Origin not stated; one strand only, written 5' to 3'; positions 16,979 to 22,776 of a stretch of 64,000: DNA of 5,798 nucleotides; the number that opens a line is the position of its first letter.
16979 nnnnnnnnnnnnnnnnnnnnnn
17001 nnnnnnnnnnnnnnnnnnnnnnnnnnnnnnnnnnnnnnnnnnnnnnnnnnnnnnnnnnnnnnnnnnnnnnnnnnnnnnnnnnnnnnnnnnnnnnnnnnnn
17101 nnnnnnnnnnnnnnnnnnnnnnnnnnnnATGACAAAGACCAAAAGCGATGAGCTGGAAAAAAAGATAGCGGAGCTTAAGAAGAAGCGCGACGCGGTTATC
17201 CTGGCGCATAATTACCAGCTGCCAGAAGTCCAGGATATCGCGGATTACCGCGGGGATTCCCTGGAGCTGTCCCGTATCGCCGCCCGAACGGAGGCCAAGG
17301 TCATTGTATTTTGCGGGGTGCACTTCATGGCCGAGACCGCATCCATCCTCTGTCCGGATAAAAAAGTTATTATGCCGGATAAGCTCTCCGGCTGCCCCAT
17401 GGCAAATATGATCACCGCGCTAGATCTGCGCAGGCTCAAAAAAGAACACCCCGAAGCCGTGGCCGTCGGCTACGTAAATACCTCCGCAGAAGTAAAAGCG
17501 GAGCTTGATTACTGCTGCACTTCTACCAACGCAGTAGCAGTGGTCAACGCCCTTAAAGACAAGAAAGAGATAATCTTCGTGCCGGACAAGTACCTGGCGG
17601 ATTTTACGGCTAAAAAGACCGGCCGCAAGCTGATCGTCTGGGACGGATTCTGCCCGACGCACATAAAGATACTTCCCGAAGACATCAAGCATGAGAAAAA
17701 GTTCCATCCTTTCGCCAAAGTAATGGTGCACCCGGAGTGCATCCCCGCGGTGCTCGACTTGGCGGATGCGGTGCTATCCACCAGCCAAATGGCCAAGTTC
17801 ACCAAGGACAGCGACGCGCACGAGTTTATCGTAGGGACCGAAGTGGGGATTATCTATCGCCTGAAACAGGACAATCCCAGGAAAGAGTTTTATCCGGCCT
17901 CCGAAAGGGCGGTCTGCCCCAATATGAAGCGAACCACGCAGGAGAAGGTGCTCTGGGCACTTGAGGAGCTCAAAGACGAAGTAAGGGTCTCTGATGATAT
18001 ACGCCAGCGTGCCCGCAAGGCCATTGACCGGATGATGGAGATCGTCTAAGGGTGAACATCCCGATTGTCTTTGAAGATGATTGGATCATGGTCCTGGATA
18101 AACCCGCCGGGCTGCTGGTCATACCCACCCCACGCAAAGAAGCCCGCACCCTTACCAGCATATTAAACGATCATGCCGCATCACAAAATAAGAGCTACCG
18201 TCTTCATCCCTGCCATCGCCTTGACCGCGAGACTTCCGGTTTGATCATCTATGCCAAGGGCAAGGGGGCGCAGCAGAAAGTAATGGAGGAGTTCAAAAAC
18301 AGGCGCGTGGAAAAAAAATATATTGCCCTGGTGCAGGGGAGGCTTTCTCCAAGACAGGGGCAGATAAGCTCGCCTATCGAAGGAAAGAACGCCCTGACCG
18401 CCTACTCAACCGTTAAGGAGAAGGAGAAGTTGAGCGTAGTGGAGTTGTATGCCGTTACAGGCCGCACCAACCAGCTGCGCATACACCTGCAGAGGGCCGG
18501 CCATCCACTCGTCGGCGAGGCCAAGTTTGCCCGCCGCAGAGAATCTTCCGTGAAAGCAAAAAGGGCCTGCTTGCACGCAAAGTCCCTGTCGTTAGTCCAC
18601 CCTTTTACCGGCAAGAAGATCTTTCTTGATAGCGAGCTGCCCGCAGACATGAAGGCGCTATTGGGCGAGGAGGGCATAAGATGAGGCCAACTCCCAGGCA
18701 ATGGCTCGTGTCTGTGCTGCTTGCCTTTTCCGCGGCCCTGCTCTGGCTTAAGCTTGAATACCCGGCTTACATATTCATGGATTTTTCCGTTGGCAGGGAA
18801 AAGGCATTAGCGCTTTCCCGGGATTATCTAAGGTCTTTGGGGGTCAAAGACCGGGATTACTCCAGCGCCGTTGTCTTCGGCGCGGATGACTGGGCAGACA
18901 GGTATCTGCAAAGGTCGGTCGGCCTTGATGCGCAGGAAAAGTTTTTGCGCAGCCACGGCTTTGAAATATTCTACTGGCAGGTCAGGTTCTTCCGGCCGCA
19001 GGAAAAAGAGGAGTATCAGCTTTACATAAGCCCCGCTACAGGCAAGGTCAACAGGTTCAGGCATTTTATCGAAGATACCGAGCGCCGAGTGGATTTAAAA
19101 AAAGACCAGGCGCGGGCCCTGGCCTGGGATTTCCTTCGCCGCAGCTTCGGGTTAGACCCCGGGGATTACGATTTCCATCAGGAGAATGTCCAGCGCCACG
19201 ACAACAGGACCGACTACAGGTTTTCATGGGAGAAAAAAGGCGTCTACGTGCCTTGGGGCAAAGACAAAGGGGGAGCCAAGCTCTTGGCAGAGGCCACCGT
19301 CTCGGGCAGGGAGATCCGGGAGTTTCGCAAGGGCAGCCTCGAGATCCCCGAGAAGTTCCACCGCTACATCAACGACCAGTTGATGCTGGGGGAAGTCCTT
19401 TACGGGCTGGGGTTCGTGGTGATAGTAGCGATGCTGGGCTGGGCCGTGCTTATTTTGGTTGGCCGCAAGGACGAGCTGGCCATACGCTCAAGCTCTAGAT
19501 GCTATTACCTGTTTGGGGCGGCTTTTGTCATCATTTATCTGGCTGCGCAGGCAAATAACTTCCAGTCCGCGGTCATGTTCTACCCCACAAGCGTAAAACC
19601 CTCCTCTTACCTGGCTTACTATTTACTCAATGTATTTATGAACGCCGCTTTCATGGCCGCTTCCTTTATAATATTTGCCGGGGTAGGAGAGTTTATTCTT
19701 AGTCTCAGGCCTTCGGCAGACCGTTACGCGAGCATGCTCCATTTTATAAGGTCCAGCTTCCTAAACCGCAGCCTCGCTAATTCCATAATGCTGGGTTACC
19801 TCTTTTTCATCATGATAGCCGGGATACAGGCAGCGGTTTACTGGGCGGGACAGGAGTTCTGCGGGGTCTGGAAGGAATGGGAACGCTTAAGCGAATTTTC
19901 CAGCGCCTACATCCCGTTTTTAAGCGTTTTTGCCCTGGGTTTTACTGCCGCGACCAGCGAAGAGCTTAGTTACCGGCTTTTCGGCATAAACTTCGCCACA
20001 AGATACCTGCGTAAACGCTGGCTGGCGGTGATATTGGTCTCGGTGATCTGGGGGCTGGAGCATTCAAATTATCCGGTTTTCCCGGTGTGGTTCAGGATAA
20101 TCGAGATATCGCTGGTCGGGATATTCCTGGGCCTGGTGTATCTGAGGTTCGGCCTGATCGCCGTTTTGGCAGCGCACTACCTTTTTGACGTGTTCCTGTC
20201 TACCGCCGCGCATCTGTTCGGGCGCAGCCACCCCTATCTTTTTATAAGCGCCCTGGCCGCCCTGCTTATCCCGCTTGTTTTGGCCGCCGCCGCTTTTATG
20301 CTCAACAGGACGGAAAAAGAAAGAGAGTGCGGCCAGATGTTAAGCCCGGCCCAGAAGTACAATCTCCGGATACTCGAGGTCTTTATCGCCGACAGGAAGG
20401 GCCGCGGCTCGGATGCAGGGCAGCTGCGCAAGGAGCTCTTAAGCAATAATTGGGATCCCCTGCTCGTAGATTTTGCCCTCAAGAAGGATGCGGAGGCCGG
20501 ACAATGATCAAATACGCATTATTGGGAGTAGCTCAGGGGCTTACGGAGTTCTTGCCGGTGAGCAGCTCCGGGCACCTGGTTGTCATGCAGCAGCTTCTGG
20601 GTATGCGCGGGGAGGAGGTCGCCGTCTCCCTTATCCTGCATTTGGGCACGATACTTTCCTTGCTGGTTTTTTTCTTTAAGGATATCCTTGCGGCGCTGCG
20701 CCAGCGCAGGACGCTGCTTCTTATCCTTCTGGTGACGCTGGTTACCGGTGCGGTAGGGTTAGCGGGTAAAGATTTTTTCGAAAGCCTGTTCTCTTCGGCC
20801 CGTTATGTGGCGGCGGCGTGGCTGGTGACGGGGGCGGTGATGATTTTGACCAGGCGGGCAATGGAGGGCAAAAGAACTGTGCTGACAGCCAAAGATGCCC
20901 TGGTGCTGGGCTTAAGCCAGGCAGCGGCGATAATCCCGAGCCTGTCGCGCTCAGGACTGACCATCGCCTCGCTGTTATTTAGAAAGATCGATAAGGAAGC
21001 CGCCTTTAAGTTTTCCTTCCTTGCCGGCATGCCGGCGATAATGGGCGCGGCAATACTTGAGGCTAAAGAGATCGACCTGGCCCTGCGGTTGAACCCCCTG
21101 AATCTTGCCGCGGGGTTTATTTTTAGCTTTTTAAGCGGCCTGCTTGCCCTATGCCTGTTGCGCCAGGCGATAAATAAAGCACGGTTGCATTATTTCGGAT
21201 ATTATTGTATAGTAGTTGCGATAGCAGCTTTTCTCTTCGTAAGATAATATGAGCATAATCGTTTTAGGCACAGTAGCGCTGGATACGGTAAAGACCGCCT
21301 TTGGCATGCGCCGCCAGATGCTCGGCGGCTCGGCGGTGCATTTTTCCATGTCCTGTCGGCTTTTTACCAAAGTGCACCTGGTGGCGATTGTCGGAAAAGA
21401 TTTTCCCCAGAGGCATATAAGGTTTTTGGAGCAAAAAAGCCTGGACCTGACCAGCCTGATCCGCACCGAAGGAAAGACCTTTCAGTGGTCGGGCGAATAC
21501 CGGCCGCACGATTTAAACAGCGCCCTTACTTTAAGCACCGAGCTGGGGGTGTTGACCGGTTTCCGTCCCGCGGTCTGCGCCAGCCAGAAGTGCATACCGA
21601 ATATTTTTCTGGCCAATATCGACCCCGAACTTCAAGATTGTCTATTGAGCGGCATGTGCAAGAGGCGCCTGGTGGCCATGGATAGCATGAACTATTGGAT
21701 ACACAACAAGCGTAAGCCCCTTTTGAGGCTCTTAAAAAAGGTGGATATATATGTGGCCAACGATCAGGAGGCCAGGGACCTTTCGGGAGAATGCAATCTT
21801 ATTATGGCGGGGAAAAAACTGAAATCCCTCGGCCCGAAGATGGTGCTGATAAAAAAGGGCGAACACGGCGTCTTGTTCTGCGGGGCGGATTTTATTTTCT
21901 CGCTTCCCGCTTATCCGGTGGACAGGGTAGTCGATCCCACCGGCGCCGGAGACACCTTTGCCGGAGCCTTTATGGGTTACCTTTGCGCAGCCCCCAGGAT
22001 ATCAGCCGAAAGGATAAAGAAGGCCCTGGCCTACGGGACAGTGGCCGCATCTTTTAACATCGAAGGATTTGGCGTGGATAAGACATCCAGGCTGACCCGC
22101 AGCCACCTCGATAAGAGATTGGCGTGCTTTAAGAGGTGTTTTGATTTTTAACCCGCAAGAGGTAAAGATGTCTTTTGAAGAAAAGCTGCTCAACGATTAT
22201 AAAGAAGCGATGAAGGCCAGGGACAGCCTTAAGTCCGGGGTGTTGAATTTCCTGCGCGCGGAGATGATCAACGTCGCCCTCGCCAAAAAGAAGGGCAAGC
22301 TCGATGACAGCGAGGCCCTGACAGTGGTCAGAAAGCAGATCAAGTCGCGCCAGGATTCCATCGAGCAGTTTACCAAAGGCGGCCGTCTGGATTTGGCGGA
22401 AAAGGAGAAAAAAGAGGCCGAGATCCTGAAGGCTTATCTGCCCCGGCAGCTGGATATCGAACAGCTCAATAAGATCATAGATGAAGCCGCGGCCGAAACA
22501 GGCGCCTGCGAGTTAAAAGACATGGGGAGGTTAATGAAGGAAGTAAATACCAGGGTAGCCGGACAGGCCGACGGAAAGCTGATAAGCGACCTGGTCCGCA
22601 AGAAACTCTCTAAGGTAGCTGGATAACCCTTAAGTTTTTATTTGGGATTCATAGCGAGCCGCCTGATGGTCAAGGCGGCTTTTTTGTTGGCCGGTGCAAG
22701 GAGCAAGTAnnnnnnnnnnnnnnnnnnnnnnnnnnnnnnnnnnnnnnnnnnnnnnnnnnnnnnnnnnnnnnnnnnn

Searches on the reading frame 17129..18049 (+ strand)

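Call 20: search_protein_families(library=pfam, proteins=[window:17129-18049:+], max_evalue=0.00001)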
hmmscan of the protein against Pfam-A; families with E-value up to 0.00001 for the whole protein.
window:17129-18049:+ (306 aa): 1 family
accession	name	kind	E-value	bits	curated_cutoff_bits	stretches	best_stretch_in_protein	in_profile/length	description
PF02445.21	NadA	-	3.1e-122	407.8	27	1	12-304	2-295/295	Quinolinate synthetase A protein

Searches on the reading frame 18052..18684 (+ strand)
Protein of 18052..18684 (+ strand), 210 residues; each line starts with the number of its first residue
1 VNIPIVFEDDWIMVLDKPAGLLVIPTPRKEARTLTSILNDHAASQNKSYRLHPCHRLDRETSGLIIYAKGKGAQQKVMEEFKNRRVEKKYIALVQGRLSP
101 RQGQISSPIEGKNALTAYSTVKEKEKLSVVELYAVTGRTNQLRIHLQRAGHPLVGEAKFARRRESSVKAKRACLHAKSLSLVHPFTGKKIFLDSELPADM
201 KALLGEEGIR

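Call 20: search_protein_families(library=pfam, proteins=[window:18052-18684:+], max_evalue=0.00001)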
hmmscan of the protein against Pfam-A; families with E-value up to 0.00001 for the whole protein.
window:18052-18684:+ (210 aa): 1 family
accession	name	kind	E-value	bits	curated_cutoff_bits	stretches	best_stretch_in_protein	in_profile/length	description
PF00849.27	PseudoU_synth_2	-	1e-30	107.4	26.8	1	13-147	3-151/152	RNA pseudouridylate synthase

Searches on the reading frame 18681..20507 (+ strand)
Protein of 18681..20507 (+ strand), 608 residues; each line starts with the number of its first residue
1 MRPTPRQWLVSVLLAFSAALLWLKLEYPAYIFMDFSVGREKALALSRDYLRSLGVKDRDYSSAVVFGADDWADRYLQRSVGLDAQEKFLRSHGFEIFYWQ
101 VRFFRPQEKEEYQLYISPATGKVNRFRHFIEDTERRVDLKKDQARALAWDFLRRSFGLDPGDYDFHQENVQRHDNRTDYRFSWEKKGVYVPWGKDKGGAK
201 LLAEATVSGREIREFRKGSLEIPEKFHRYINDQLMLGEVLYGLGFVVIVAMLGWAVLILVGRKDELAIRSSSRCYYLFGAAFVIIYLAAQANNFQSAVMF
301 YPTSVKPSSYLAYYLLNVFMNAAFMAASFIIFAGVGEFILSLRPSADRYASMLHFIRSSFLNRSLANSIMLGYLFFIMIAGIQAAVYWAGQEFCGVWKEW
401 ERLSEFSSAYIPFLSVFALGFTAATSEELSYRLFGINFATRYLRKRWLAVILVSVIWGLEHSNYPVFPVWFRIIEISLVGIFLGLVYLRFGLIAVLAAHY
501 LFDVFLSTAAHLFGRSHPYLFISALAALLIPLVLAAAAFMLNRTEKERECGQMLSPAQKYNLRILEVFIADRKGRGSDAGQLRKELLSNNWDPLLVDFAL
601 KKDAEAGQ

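Call 20: search_protein_families(library=pfam, proteins=[window:18681-20507:+], max_evalue=0.00001)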
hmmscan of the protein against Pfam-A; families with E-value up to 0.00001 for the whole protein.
window:18681-20507:+ (608 aa): 1 family
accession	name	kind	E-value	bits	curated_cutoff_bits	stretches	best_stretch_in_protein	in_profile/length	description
PF02517.21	Rce1-like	-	1.6e-10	41.6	22.4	1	413-504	5-92/93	Type II CAAX prenyl endopeptidase Rce1-like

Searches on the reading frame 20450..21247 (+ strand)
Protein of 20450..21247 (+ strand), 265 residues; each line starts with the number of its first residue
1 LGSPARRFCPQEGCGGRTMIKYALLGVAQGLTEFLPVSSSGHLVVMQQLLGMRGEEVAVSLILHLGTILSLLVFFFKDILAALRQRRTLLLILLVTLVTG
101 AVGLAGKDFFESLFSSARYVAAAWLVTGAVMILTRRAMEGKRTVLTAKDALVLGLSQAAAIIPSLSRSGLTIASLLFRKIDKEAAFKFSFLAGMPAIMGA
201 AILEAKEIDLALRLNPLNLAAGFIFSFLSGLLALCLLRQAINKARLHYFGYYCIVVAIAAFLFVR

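Call 20: search_protein_families(library=pfam, proteins=[window:20450-21247:+], max_evalue=0.00001)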
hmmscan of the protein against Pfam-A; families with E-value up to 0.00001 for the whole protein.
window:20450-21247:+ (265 aa): 1 family
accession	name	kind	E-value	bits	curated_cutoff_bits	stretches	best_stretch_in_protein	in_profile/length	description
PF02673.24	BacA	-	1.1e-61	209.2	33.4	1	23-258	2-256/257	Bacitracin resistance protein BacA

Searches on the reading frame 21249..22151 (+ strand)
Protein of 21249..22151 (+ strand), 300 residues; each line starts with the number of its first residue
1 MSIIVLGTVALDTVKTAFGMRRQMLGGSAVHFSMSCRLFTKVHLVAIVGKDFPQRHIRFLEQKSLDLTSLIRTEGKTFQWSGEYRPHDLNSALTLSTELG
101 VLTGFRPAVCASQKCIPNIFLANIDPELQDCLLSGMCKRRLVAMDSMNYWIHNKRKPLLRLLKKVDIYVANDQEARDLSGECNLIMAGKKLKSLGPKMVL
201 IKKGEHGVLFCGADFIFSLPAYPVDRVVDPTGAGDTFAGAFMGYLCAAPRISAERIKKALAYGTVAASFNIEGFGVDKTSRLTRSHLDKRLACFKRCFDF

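Call 21: search_protein_families(library=pfam, proteins=[window:21249-22151:+], max_evalue=0.00001)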
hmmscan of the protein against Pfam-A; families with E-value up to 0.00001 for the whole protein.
window:21249-22151:+ (300 aa): 1 family
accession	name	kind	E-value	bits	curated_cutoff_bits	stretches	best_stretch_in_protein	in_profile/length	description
PF00294.29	PfkB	-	1.9e-24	87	25.8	1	152-277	172-296/302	pfkB family carbohydrate kinase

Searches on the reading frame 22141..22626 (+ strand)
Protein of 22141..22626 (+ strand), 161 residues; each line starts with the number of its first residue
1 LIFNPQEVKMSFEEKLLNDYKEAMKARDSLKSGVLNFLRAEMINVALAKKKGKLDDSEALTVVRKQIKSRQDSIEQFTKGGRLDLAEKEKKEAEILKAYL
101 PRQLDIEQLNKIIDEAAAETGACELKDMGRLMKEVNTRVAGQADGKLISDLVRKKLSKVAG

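Call 21: search_protein_families(library=pfam, proteins=[window:22141-22626:+], max_evalue=0.00001)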
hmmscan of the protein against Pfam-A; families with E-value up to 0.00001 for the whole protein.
window:22141-22626:+ (161 aa): 1 family
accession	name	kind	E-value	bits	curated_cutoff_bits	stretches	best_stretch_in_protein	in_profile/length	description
PF09424.15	YqeY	-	6.1e-44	150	27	1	14-156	2-143/143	Yqey-like protein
